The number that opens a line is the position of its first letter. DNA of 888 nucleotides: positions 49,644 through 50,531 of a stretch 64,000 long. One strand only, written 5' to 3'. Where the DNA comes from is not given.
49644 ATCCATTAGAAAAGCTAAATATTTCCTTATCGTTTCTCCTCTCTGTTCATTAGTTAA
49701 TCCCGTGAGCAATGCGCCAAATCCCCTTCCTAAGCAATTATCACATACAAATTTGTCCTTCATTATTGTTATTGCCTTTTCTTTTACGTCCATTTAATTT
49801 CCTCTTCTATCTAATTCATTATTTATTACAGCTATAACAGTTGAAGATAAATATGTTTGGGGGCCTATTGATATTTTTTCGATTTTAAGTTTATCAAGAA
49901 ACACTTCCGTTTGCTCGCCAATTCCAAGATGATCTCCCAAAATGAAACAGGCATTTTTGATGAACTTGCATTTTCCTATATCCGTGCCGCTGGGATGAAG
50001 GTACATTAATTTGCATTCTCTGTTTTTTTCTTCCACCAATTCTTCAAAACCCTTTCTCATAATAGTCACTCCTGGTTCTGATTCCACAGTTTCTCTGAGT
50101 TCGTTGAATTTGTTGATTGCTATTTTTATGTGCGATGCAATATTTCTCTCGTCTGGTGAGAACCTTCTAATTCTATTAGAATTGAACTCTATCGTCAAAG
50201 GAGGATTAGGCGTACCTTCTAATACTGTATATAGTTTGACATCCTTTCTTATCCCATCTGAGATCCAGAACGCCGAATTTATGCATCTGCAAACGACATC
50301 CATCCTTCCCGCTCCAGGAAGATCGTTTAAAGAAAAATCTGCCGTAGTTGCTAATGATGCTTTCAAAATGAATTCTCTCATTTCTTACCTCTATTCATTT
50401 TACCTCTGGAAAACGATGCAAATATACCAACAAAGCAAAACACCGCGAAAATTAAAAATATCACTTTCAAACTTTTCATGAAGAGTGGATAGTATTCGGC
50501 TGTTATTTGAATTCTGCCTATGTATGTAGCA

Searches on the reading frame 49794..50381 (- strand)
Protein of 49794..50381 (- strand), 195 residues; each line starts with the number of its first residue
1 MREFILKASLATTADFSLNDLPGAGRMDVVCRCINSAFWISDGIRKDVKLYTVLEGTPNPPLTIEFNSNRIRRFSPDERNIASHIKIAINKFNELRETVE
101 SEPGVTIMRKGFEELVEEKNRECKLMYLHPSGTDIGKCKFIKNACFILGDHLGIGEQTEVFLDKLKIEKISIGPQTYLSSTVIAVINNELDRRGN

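Call 77: search_protein_families(library=pfam, proteins=[window:49794-50381:-], max_evalue=0.001)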
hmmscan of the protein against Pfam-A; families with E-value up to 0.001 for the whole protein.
window:49794-50381:- (195 aa): 1 family
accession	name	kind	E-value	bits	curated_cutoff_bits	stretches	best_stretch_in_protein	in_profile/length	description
PF04013.17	Methyltrn_RNA_2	-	9.6e-60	202.1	25.5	1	1-193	1-196/198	Putative SAM-dependent RNA methyltransferase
